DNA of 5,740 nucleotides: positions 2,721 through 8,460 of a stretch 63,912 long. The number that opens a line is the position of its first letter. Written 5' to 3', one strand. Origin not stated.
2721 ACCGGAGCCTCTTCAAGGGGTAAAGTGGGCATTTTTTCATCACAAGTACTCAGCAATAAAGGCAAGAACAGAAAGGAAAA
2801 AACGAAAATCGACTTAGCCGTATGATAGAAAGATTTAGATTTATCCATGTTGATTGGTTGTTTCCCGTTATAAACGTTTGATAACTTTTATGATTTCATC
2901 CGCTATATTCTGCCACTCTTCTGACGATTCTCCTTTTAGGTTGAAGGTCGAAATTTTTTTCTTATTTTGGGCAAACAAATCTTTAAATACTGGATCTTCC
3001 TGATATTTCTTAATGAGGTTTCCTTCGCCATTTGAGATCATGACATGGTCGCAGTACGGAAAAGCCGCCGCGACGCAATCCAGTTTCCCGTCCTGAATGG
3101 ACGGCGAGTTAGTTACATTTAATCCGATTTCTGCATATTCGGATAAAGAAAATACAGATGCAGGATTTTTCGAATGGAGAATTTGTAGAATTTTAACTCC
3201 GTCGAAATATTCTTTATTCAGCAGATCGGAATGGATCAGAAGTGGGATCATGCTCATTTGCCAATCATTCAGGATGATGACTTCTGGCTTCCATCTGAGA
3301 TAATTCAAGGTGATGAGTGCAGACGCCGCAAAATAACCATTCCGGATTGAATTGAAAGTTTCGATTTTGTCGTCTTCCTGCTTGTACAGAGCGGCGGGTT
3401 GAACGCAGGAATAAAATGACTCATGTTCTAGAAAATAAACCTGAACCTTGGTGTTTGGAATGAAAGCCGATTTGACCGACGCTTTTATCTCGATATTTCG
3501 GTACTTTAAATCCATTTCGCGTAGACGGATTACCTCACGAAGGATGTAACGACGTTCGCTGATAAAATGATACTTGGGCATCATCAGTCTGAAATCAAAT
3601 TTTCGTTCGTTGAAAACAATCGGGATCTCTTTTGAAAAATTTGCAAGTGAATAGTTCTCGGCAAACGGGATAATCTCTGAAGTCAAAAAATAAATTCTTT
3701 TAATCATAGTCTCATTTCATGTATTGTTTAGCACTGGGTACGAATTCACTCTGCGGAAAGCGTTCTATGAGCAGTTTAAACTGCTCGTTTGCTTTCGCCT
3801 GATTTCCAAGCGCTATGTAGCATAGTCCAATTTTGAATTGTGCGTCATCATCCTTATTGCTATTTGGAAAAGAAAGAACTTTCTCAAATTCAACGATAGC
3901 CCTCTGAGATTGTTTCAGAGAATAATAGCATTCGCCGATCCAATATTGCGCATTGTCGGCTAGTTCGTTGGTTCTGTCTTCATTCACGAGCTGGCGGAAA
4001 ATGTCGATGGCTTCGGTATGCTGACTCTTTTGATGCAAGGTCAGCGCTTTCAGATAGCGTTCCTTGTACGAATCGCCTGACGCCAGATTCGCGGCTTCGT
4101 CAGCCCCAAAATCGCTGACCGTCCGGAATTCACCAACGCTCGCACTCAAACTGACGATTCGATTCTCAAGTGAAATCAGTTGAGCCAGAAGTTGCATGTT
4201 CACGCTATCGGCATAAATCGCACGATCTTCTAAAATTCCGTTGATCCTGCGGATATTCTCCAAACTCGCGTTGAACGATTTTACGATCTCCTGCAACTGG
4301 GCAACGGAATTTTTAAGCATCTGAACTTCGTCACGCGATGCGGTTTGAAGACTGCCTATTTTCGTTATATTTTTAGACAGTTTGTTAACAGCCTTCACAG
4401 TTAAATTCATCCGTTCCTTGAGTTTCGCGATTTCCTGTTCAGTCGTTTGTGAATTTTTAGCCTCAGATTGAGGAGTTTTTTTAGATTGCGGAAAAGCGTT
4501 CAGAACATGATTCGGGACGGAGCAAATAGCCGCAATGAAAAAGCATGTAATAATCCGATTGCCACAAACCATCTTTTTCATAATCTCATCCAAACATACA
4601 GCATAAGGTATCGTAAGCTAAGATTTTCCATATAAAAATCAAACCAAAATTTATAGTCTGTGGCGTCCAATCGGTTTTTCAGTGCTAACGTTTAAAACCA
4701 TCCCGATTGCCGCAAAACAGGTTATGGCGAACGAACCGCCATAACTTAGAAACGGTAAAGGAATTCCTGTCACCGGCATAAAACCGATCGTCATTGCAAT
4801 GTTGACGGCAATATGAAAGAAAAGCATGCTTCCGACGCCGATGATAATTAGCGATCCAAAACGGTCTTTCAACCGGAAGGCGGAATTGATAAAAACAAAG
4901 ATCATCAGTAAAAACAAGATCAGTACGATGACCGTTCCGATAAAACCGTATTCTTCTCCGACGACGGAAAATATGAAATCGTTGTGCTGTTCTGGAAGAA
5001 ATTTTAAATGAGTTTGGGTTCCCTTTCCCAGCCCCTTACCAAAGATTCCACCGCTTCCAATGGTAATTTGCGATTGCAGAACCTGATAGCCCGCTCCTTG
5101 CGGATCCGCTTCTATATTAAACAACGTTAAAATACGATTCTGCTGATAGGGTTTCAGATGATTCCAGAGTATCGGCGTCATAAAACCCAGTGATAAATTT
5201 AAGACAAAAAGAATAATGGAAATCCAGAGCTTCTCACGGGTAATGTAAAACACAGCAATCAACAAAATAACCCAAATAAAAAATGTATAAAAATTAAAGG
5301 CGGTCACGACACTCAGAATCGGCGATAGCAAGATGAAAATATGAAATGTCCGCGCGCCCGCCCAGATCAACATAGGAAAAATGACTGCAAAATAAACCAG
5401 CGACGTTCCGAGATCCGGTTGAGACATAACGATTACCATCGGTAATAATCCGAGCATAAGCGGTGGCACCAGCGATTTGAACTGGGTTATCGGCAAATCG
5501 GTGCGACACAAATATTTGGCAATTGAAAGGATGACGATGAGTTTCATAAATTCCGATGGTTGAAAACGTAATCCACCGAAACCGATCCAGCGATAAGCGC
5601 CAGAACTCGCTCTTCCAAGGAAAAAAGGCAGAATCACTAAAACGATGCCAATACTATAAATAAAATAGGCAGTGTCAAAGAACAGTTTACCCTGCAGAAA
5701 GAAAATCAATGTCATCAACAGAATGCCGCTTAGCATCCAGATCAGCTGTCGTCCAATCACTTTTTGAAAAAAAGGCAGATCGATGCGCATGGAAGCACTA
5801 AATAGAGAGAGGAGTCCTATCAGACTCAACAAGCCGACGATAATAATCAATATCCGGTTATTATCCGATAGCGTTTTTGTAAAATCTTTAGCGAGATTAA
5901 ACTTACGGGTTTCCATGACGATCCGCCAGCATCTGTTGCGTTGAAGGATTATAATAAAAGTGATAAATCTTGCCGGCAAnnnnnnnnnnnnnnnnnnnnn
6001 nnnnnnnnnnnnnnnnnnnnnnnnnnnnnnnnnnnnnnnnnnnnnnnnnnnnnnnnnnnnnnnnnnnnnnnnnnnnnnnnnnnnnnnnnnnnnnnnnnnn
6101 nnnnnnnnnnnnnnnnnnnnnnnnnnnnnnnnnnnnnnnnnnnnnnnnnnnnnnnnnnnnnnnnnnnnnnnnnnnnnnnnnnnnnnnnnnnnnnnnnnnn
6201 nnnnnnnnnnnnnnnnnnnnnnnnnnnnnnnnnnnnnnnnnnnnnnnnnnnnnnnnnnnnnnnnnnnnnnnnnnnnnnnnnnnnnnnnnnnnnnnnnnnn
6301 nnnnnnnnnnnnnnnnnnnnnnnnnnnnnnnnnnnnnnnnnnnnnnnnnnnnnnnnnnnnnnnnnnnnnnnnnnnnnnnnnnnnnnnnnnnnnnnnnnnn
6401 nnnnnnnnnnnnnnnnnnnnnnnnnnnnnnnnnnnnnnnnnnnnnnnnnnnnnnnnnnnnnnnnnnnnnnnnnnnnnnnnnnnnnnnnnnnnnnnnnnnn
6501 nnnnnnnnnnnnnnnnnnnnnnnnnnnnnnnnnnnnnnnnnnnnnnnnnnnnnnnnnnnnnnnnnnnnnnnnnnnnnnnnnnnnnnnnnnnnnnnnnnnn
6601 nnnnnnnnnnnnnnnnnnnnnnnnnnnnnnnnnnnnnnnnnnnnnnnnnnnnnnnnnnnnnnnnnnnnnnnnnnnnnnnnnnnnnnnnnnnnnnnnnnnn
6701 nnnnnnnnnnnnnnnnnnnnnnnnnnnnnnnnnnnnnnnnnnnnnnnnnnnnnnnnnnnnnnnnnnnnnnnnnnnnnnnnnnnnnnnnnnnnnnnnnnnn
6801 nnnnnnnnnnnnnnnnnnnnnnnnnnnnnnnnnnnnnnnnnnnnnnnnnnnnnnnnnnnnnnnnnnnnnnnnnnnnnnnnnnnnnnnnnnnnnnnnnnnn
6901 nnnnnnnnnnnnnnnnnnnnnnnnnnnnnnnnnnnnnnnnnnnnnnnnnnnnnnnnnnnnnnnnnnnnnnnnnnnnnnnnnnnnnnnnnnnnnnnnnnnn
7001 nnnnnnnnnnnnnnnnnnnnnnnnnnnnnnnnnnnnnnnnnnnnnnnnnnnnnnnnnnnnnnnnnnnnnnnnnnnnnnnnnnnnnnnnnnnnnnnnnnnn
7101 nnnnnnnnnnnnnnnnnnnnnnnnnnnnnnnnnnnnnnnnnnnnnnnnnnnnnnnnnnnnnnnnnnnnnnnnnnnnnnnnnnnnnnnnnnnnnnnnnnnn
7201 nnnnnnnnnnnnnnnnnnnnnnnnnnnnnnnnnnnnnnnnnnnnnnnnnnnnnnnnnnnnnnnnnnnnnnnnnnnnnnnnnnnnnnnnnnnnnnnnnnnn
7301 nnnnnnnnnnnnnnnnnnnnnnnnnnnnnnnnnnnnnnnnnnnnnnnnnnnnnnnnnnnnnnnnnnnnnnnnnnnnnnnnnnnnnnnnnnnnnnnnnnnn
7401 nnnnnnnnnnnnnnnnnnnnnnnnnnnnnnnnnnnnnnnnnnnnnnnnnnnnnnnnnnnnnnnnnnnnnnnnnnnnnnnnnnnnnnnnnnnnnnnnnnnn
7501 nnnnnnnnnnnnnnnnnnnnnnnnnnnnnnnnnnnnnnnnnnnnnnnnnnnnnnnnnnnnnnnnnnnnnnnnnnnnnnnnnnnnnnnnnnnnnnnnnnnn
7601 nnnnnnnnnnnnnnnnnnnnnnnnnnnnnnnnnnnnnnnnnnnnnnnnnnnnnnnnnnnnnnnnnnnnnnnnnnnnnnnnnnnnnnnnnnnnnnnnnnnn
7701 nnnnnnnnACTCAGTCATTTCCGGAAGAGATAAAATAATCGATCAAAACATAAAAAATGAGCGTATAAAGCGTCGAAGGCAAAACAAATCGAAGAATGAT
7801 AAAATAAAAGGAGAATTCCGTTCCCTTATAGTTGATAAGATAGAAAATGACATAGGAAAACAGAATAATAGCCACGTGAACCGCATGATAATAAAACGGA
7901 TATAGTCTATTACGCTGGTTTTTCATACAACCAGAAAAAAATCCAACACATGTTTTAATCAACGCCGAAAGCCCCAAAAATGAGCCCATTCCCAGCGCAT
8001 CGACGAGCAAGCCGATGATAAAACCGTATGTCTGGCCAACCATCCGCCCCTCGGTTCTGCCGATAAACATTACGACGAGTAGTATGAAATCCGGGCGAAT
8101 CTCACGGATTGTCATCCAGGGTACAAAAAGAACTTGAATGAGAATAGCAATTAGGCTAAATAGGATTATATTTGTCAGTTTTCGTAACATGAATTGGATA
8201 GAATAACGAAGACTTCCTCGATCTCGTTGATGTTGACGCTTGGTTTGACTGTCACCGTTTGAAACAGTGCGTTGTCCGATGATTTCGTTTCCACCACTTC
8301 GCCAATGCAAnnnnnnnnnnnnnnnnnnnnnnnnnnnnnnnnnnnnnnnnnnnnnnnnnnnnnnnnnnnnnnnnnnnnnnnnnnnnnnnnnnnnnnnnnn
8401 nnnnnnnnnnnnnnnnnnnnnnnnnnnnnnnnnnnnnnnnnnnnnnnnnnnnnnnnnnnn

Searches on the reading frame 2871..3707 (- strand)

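Call 92: search_protein_families(library=pfam, proteins=[window:2871-3707:-], max_evalue=0.00001)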
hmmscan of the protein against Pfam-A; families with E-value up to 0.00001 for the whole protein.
window:2871-3707:- (279 aa): 1 family
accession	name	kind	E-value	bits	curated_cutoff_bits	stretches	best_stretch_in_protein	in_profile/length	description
PF08323.17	Glyco_transf_5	-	1.2e-27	97.6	22.7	1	4-223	1-214/239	Starch synthase catalytic domain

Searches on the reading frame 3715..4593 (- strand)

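Call 92: search_protein_families(library=pfam, proteins=[window:3715-4593:-], max_evalue=0.00001)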
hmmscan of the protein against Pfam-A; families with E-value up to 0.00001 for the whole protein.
window:3715-4593:- (293 aa): 6 families
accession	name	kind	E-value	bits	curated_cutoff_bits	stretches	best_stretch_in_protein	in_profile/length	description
PF13174.12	TPR_6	-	1.6e-17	63.3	26.3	1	250-282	1-33/33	Tetratricopeptide repeat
PF13181.12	TPR_8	-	4.1e-11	42.6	25.7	0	215-241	3-29/34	Tetratricopeptide repeat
PF07719.23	TPR_2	-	1e-09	38.2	27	0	251-281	3-33/34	Tetratricopeptide repeat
PF13432.12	TPR_16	-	1e-06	29.5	32.7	0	181-238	2-55/65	Tetratricopeptide repeat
PF00515.34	TPR_1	-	1.4e-06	28.3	27.8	0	215-241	3-29/34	Tetratricopeptide repeat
PF12895.13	ANAPC3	-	2e-06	28.4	27.2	0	171-238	18-81/82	Anaphase-promoting complex, cyclosome, subunit 3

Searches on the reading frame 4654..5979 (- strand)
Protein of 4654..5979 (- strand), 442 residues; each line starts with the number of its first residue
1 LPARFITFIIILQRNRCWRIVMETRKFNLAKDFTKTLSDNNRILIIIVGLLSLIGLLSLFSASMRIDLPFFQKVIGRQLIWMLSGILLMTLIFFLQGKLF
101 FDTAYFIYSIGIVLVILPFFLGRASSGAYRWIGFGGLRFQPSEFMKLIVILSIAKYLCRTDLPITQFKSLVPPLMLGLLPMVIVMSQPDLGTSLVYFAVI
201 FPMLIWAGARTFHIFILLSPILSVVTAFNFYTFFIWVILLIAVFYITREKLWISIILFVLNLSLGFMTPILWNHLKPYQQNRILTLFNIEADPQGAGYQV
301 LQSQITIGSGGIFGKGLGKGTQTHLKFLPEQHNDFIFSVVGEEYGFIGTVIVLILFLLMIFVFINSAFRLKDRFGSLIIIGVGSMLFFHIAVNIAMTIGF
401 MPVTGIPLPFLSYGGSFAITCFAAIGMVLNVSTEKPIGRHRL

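Call 92: search_protein_families(library=pfam, proteins=[window:4654-5979:-], max_evalue=0.00001)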
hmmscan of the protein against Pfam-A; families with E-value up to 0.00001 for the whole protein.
window:4654-5979:- (442 aa): 1 family
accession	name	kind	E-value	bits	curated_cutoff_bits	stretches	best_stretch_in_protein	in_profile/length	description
PF01098.24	FTSW_RODA_SPOVE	-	1.3e-90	304.4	26.4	2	216-435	140-354/356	Cell cycle protein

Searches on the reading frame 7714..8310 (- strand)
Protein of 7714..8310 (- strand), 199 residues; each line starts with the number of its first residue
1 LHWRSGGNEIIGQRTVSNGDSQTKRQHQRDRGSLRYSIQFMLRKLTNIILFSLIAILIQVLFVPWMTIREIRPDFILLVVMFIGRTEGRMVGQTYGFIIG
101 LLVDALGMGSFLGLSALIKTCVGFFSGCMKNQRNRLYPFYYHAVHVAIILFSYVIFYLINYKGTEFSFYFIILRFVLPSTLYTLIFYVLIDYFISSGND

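Call 90: search_protein_families(library=pfam, proteins=[window:7714-8310:-], max_evalue=0.00001)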
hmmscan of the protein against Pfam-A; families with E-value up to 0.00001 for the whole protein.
window:7714-8310:- (199 aa): 1 family
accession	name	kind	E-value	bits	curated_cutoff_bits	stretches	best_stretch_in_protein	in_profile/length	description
PF04093.17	MreD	-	1.2e-08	35.7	24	1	48-187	10-153/158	rod shape-determining protein MreD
